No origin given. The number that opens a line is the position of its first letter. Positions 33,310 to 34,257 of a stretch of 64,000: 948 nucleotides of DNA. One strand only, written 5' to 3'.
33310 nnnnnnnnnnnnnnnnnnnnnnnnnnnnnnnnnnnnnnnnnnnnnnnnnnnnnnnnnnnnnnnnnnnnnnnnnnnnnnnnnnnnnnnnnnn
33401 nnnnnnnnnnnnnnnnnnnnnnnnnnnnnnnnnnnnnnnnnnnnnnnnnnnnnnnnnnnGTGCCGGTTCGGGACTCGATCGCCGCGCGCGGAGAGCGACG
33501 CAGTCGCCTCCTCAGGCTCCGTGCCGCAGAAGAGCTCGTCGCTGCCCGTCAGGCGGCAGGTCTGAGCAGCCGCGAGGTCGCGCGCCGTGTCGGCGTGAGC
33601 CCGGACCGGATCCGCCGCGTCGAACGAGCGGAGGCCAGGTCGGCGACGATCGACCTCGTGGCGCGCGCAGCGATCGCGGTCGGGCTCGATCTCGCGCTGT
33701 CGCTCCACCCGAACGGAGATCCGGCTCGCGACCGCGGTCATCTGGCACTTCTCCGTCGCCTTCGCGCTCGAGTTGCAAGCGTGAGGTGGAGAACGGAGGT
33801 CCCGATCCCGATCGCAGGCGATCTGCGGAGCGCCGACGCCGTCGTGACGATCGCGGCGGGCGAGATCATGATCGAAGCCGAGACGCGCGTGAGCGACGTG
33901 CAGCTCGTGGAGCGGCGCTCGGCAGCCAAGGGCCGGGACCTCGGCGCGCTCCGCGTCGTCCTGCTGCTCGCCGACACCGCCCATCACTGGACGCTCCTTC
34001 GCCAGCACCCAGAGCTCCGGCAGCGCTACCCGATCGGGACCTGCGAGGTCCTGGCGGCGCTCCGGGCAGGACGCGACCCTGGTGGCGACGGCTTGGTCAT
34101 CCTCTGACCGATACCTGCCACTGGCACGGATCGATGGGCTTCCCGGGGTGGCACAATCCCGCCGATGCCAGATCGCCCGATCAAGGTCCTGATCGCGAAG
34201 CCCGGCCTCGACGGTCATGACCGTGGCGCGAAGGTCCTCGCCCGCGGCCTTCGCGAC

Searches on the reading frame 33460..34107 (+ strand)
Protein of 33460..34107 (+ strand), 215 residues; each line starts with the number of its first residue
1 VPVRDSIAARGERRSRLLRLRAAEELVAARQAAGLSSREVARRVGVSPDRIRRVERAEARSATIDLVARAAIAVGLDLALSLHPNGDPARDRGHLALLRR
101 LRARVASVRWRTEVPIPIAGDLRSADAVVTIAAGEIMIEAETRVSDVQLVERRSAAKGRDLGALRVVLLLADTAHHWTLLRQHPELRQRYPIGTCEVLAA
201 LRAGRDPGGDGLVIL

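Call 7: search_protein_families(library=pfam, proteins=[window:33460-34107:+], max_evalue=0.01)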
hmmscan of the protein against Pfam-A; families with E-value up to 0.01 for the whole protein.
window:33460-34107:+ (215 aa): 5 families
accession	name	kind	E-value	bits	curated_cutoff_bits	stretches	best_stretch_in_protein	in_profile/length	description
PF13560.12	HTH_31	-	1.6e-07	32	27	1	23-80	3-60/64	Helix-turn-helix domain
PF01381.28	HTH_3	-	2.9e-07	30.8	23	1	28-78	3-52/55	Helix-turn-helix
PF13413.12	HTH_25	-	0.0017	18.6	24.6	1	26-58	2-34/62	Helix-turn-helix domain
PF13542.12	HTH_Tnp_ISL3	-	0.0035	17.2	27.4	1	25-54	18-46/51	Helix-turn-helix domain of transposase family ISL3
PF13384.12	HTH_23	-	0.0096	16.2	24.6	0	21-54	3-37/50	Homeodomain-like domain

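Call 8: search_protein_families(library=ncbifam, proteins=[window:33460-34107:+], max_evalue=0.01)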
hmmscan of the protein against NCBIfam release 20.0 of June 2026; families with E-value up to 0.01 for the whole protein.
window:33460-34107:+ (215 aa): 4 families
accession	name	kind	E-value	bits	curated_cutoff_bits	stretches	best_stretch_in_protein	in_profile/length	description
TIGR02612.1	mob_myst_A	hypoth_equivalog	1.3e-05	25.2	122.6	1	28-84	32-89/150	mobile mystery protein A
TIGR03070.1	couple_hipB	subfamily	1.9e-05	24.5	71.65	1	24-78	5-58/58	type II toxin-antitoxin system Y4mF family antitoxin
NF041951.1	phage_RstR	subfamily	0.003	17.8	80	1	23-73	4-53/108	RstR family transcriptional repressor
TIGR03830.1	CxxCG_CxxCG_HTH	subfamily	0.0055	16.5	61.8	1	18-61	62-106/127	type II TA system antitoxin MqsA family protein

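Call 10: find_homologous_proteins(query=window:33460-34107:+, max_evalue=0.001)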
Query window:33460-34107:+ (215 aa): 249 proteins with E <= 0.001 among 8000 candidates; the best 120 are listed.
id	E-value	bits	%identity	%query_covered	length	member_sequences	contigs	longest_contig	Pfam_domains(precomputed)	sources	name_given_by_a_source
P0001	4.9e-103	361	83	100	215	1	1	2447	PF01381.29,PF13542.13,PF13560.13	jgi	jgi:transcriptional regulator with XRE-family HTH domain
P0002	1.1e-87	311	73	100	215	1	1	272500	PF13413.13,PF13560.13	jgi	jgi:transcriptional regulator with XRE-family HTH domain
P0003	4.5e-82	293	67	100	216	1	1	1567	PF01381.29,PF13560.13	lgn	-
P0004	1.2e-76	275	66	100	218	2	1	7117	PF01381.29,PF13560.13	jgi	jgi:transcriptional regulator with XRE-family HTH domain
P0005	5.0e-75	270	64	100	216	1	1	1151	PF13936.13,PF01381.29,PF13560.13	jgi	jgi:transcriptional regulator with XRE-family HTH domain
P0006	5.7e-75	270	65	100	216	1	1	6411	PF01381.29,PF13560.13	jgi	jgi:transcriptional regulator with XRE-family HTH domain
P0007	2.1e-74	268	63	99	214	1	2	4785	PF13936.13,PF01381.29,PF13560.13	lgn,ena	-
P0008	8.6e-74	266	63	100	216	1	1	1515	PF13560.13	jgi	-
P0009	1.7e-73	265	65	100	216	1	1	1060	PF01381.29,PF13560.13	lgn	-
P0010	2.0e-73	265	63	100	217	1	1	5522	PF00376.30,PF01381.29,PF13560.13,PF13443.13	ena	-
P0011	3.5e-73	264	63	100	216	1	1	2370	PF01381.29,PF13560.13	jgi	jgi:transcriptional regulator with XRE-family HTH domain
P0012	5.2e-73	263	65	100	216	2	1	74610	PF13560.13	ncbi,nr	ncbi:MAG: helix-turn-helix transcriptional regulator [Chloroflexi bacterium]|nr:helix-turn-helix tra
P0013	2.8e-72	261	60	100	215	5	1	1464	PF01381.29,PF13560.13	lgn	-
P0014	9.1e-72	259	65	100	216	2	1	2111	PF13413.13,PF01381.29,PF13560.13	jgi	jgi:transcriptional regulator with XRE-family HTH domain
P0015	8.5e-71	256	62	100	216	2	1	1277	PF13413.13,PF01381.29,PF13560.13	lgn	-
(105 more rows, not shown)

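Call 11: find_encoding_contigs(protein=P0001, flank=5000, max_places=3)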
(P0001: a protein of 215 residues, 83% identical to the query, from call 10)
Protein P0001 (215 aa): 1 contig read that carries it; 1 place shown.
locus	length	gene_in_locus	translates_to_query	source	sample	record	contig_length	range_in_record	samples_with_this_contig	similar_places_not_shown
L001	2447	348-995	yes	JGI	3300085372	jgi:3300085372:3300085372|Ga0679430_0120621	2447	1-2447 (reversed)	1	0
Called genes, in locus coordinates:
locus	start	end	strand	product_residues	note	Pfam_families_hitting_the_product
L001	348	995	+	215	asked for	PF13542:HTH_Tnp_ISL3 (weak), PF13560:HTH_31, PF01381:HTH_3 (weak)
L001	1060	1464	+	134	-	PF02310:B12-binding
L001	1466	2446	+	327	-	?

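Call 12: find_encoding_contigs(protein=P0002, flank=6000, max_places=3)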
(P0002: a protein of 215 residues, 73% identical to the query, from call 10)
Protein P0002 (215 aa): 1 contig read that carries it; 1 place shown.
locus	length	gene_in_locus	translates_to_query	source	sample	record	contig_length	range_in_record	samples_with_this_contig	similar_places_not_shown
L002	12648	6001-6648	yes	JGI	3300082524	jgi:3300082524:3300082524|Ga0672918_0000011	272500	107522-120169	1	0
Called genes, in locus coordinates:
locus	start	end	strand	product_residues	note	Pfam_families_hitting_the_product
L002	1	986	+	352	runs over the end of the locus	PF00291:PALP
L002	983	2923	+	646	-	-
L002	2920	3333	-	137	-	PF06262:Zincin_1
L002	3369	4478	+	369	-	PF00850:Hist_deacetyl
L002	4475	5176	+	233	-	PF01227:GTP_cyclohydroI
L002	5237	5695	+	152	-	PF08020:DUF1706 (weak), PF11716:MDMPI_N (weak), PF12867:DinB_2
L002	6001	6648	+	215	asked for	PF13560:HTH_31, PF13413:HTH_25 (faint)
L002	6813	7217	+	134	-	PF02310:B12-binding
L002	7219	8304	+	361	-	PF03308:MeaB, PF00009:GTP_EFTU (faint), PF02492:cobW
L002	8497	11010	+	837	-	PF19078:Big_12 (faint), PF17996:CE2_N (faint), PF13205:Big_5, PF17964:Big_10 (weak), PF13205:Big_5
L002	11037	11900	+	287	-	PF02737:3HCDH_N, PF00725:3HCDH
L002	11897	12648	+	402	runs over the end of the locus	PF02771:Acyl-CoA_dh_N, PF02770:Acyl-CoA_dh_M, PF00441:Acyl-CoA_dh_1, PF08028:Acyl-CoA_dh_2, PF22924:ACOX_C_alpha1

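Call 13: find_encoding_contigs(protein=window:33460-34107:+, flank=3000, max_places=3)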
Protein window:33460-34107:+ (215 aa): no gene with exactly this product is on record in the collection.

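Call 18: find_related_loci(query=window:33460-34107:+, collection=genome_contigs, flank=3000)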
Query window:33460-34107:+ (215 aa) in genome_contigs; peptide patterns used: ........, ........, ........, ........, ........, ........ (x = any residue, [..] = any of these).
305 stretches matched a pattern, but none encodes a relative of the query by tblastn (E <= 1e-3).

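Call 19: find_related_loci(query=window:33460-34107:+, collection=metagenome_contigs, flank=3000)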
Query window:33460-34107:+ (215 aa) in metagenome_contigs; peptide patterns used: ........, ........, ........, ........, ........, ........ (x = any residue, [..] = any of these).
377 stretches matched a pattern, but none encodes a relative of the query by tblastn (E <= 1e-3).

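Call 21: find_related_loci(query=A1, collection=genome_contigs, flank=3000)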
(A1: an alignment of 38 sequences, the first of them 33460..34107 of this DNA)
Query A1 (215 aa) in genome_contigs; peptide patterns used: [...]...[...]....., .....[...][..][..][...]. (x = any residue, [..] = any of these).
148 stretches matched a pattern; 101 encode a relative of the query (tblastn E <= 1e-3); the best 80 are kept; 80 distinct loci.
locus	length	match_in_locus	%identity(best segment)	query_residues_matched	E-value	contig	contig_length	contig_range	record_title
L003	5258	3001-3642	65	3-215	2e-72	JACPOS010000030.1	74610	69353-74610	MAG: Chloroflexi bacterium isolate NC_groundwater_607_Pr5_B-0.1um_70_26 alan_book_18_scaffold_451427, whole genome shotg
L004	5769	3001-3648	60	1-215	1e-72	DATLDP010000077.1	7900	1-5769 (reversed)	MAG TPA_asm: Candidatus Limnocylindria bacterium isolate SMAG_U14353 k141_8378573, whole genome shotgun sequence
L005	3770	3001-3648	60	1-215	8e-70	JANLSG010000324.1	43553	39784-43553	MAG: Chloroflexota bacterium isolate OTE_25_metabat_404 OTE_25_k141_4099801, whole genome shotgun sequence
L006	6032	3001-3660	60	1-215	1e-69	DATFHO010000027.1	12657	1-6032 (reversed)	MAG TPA_asm: Candidatus Limnocylindrales bacterium isolate SMAG_U8691 k141_1783151, whole genome shotgun sequence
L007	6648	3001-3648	57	1-215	6e-69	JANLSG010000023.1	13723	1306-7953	MAG: Chloroflexota bacterium isolate OTE_25_metabat_404 OTE_25_k141_10467, whole genome shotgun sequence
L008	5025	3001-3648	57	1-215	9e-69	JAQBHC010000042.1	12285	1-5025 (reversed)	MAG: Chloroflexota bacterium isolate MAG_452_bin-14 452_bin-14_ctg-042, whole genome shotgun sequence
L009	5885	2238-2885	56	1-215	7e-68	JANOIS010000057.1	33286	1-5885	MAG: Chloroflexota bacterium isolate SOY_63_metabat_166 SOY_63_k141_3453313, whole genome shotgun sequence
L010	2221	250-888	58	4-215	2e-69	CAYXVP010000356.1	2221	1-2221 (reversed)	MAG TPA_asm: uncultured Anaerolinea sp. isolate SRP273308_co1_404 genome assembly, contig: NODE_151066_length_2221_cov_3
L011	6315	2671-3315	59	1-214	1e-67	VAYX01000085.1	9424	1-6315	MAG: Actinobacteria bacterium isolate AC_69 14_1009_16_40cm_scaffold_22485, whole genome shotgun sequence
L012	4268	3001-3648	54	1-215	8e-67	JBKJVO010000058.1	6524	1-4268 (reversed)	MAG: Candidatus Limnocylindrales bacterium isolate swi_bin.103 k127_14900626, whole genome shotgun sequence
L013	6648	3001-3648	58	1-215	3e-66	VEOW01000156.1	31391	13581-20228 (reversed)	MAG: Chloroflexi bacterium isolate MnB_4 Mn-Chloroflexi-1_37483, whole genome shotgun sequence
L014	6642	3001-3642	56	3-215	2e-65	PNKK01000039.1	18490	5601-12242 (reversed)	MAG: Anaerolinea sp. isolate PR.005 PR_1000995_18490, whole genome shotgun sequence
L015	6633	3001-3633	55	6-215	2e-65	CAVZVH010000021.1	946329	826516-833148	MAG: uncultured Chloroflexia bacterium isolate MFD06742.bin.2.250 genome assembly, contig: contig_31696, whole genome sh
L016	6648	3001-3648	54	1-215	1e-65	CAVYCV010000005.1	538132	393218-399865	MAG: uncultured Chloroflexia bacterium isolate MFD04944.bin.1.217 genome assembly, contig: contig_40657, whole genome sh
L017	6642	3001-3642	58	3-215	7e-65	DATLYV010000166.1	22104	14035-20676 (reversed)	MAG TPA_asm: Candidatus Binatia bacterium isolate SMAG_U13281 k141_289499, whole genome shotgun sequence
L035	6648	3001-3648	53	1-215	6e-56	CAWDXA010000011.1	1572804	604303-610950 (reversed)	MAG: uncultured Chloroflexia bacterium isolate MFD05942.bin.2.254 genome assembly, contig: contig_7535, whole genome sho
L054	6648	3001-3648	57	1-215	1e-66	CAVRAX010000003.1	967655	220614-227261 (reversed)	MAG: uncultured Chloroflexia bacterium isolate MFD04944.bin.1.71 genome assembly, contig: contig_35674, whole genome sho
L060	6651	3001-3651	43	1-215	7e-39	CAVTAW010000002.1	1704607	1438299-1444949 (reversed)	MAG: uncultured Chloroflexia bacterium isolate MFD02416.bin.2.65 genome assembly, contig: contig_50, whole genome shotgu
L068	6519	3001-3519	47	45-215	8e-35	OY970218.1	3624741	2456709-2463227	MAG: uncultured Chloroflexia bacterium isolate MFD04716.bin.1.117 genome assembly, chromosome: 1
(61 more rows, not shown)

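Call 22: find_related_loci(query=A1, collection=metagenome_contigs, flank=3000)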
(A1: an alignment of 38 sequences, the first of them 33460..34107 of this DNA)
Query A1 (215 aa) in metagenome_contigs; peptide patterns used: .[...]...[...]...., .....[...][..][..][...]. (x = any residue, [..] = any of these).
353 stretches matched a pattern; 118 encode a relative of the query (tblastn E <= 1e-3); the best 80 are kept; 80 distinct loci.
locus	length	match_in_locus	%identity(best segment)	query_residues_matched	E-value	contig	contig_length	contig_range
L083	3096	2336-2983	63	1-215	8e-80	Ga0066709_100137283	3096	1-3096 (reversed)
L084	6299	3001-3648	63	1-215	4e-79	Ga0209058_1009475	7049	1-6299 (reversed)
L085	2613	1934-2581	61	1-215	4e-73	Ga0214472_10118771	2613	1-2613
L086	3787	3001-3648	58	1-215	1e-71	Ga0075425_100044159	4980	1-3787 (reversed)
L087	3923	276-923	58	1-215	1e-71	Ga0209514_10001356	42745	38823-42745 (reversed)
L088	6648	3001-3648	58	1-215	2e-71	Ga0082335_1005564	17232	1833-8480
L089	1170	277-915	61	4-215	6e-76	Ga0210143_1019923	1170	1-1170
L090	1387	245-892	58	1-215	6e-75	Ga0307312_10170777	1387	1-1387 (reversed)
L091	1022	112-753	63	3-215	2e-76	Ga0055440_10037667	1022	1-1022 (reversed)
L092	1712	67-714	59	1-215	2e-73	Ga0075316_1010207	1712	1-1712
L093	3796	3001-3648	57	1-215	5e-69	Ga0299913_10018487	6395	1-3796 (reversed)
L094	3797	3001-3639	58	4-215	3e-68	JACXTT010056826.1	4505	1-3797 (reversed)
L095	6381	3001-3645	59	1-214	7e-68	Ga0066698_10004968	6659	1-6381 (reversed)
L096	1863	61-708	56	1-215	1e-69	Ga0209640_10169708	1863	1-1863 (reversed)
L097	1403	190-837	57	1-215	3e-70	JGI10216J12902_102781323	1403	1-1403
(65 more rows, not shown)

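Call 36: predict_structure(alignment_id=A1)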
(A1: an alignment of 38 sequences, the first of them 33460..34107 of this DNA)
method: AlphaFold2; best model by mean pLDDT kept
length: 215 residues; sequences in the alignment: 38
mean_pLDDT: 81.9   pTM: 0.60
mean pLDDT of the five models: 81.9, 81.2, 81.0, 79.4, 76.2
residues with pLDDT >= 90: 86; 70-90: 89; 50-70: 28; < 50: 12
segments of 3 or more residues with pLDDT < 50: 79-88
pLDDT, mean of each block of 10 residues (from residue 1): 55 71 84 93 93 88 76 66 48 80 83 67 77 91 84 87 93 93 93 97 94 96
secondary structure, 60 per line:
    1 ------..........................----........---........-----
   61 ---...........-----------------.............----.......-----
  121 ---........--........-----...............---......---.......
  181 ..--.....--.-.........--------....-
elements in order: H7-32 H37-44 H48-55 H64-74 H92-104 E109-115 E124-131 E134-141 H147-161 E165-170 H174-182 H185-189 H194-202 E211-214

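Call 39: fold_search(model_id=the predicted structure, library=pdb)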
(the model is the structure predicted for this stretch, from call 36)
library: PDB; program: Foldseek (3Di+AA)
matches with E <= 10: 577; with E <= 0.001: 0
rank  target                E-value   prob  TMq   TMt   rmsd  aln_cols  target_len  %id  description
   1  4pu7_B                3.7e-03  1.00  0.27  0.83   2.0        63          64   22  Shewanella oneidensis Toxin Antitoxin System Antitoxin Protein HipB Resolution 1.85 (released 2014-08-06)
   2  4pu7_A                4.7e-03  1.00  0.27  0.75   2.0        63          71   22  Shewanella oneidensis Toxin Antitoxin System Antitoxin Protein HipB Resolution 1.85 (released 2014-08-06)
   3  3dnv_B                9.4e-03  1.00  0.27  0.76   2.0        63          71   19  MDT Protein (released 2009-01-27)
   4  4pu3_C                9.4e-03  1.00  0.27  0.75   2.1        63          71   22  Shewanella oneidensis MR-1 Toxin Antitoxin System HipA, HipB and its operator DNA complex (space group P212121) (released 2014-08-06)
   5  9u9g_B                1.0e-02  1.00  0.27  0.71   1.3        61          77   24  Crystal structure of antitoxin HipB from Pseudomonas fluorescens 2P24 (released 2026-04-01)
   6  3f52_A                1.1e-02  1.00  0.26  0.69   1.4        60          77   28  Crystal structure of the clp gene regulator ClgR from C. glutamicum (released 2008-11-18)
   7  3f51_B                1.1e-02  1.00  0.27  0.59   1.4        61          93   28  Crystal Structure of the clp gene regulator ClgR from Corynebacterium glutamicum (released 2008-11-18)
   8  3f52_E                1.1e-02  1.00  0.27  0.69   1.4        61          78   28  Crystal structure of the clp gene regulator ClgR from C. glutamicum (released 2008-11-18)
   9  4pu4_D                1.1e-02  1.00  0.27  0.68   2.1        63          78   22  Shewanella oneidensis MR-1 Toxin Antitoxin System HipA, HipB and its operator DNA complex (space group P21) (released 2014-08-06)
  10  3odh_A                1.1e-02  0.93  0.30  0.33  11.4       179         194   13  Structure of OkrAI/DNA complex (released 2010-10-06)
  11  4yg1_A                1.3e-02  1.00  0.26  0.71   2.0        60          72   20  HipB-O1-O2 complex/P21212 crystal form (released 2015-07-29)
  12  2ef8_B                1.3e-02  1.00  0.20  0.47   4.0        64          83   30  Crystal structure of C.EcoT38IS (released 2008-02-26)
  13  5k98_B                1.4e-02  1.00  0.27  0.75   2.2        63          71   19  Structure of HipA-HipB-O2-O3 complex (released 2016-06-22)
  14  2wiu_B                1.5e-02  1.00  0.27  0.75   2.2        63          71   19  Mercury-modified bacterial persistence regulator hipBA (released 2009-07-28)
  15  9u9g_A                1.7e-02  1.00  0.27  0.70   1.3        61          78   24  Crystal structure of antitoxin HipB from Pseudomonas fluorescens 2P24 (released 2026-04-01)
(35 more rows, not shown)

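Call 40: search_solved_structures(query=A1, max_evalue=1)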
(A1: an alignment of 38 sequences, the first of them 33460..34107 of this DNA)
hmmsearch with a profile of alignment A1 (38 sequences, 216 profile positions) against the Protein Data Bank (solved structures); distinct sequences matched with E-value up to 1: 59.
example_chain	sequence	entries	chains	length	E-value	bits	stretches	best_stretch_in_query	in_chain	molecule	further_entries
8tac_A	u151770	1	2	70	1.9e-05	27.3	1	20-76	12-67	DBP48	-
6af3_B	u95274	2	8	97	3.3e-05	26.6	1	18-80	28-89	HigA antitoxin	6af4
3f51_A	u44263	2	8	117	0.00014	24.5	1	17-86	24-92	Clp gene regulator (ClgR)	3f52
2mez_A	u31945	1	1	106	0.00015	24.4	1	26-87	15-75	Multiprotein Bridging Factor (MBP-like)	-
1y9q_A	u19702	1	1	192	0.00053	22.7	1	17-82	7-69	transcriptional regulator, HTH_3 family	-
8ezt_A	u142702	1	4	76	0.00071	22.2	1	20-78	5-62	HipB(Lp)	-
5woq_A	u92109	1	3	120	0.00087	21.9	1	14-94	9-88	Transcriptional regulator ClgR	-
3qq6_A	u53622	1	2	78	0.0046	19.6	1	20-78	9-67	HTH-type transcriptional regulator sinR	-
1sq8_A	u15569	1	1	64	0.0047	19.6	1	22-61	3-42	dh434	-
5tn0_A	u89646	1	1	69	0.0075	18.9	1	22-79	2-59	HTH-type transcriptional regulator SinR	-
4ghj_A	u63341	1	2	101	0.0076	18.9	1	15-64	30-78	Probable transcriptional regulator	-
8bny_A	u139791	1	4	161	0.008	18.8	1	22-75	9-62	Immunity repressor protein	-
2b5a_A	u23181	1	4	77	0.0083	18.8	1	18-67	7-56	C.BclI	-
6chv_A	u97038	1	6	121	0.0088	18.7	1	10-76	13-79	Antitoxin HigA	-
6cf1_A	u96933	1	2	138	0.012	18.2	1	11-76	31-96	Antitoxin HigA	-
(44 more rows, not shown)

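Call 58: search_protein_families(library=padloc, proteins=[window:33460-34107:+], max_evalue=1)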
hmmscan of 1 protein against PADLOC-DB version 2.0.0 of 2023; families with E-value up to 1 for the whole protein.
window:33460-34107:+ (215 aa): 7 families
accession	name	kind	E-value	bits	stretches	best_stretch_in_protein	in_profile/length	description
PDLC03955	RmrA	-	1e-05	22.9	1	23-111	22-107/371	-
PDLC04142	capH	-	6.4e-05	22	1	23-75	8-59/103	capH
PDLC03949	RmrA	-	0.0015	15.4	1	24-67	5-50/363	-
PDLC02926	HTH_VI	-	0.0032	15.7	1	28-74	8-53/92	-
PDLC03946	RmrA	-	0.0067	13.2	1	24-70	5-53/357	-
PDLC03947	RmrA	-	0.027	11.3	1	22-63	12-53/383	-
PDLC03952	RmrA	-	0.029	11.2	1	20-59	21-60/395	-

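Call 88: search_dna_similar(query=window:33460-34107:+, collection=plasmids, mode=protein, max_rows=8)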
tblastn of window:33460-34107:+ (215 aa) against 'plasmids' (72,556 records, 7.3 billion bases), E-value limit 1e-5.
No match.

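Call 89: search_dna_similar(query=window:33460-34107:+, collection=phages, mode=protein, max_rows=8)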
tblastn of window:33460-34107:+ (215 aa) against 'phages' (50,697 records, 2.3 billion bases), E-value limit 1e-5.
No match.

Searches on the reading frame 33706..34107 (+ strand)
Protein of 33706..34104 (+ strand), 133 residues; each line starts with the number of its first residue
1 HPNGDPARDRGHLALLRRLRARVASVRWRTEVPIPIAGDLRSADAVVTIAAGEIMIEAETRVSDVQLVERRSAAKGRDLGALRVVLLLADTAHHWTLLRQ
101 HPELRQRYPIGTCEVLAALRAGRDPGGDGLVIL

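Call 57: search_protein_families(library=pfam, proteins=[window:33706-34104:+], max_evalue=10)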
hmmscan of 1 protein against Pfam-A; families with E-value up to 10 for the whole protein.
seq(133 aa): 0 families

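Call 73: find_encoding_contigs(protein=window:33781-34107:+, flank=3000, max_places=10)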
Protein window:33781-34107:+ (108 aa): 2 contigs read that carry it; 2 places shown.
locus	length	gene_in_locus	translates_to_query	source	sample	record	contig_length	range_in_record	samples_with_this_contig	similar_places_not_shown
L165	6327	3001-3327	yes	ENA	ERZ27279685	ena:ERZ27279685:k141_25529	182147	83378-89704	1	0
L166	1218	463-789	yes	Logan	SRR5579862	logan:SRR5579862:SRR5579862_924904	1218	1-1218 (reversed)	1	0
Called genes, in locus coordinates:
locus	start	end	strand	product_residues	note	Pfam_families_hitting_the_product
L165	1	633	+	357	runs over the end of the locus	PF00850:Hist_deacetyl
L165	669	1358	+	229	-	PF01227:GTP_cyclohydroI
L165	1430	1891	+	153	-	PF08020:DUF1706 (weak), PF11716:MDMPI_N (weak), PF12867:DinB_2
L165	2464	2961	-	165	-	-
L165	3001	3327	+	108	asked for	-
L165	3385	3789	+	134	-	PF02310:B12-binding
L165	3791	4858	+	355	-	PF03308:MeaB, PF00009:GTP_EFTU (faint), PF02492:cobW, PF03029:ATP_bind_1 (weak)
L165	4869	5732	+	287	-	PF02737:3HCDH_N, PF00725:3HCDH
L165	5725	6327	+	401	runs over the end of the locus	PF02771:Acyl-CoA_dh_N, PF02770:Acyl-CoA_dh_M, PF00441:Acyl-CoA_dh_1, PF22924:ACOX_C_alpha1 (weak), PF08028:Acyl-CoA_dh_2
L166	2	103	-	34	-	?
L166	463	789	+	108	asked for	-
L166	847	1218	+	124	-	?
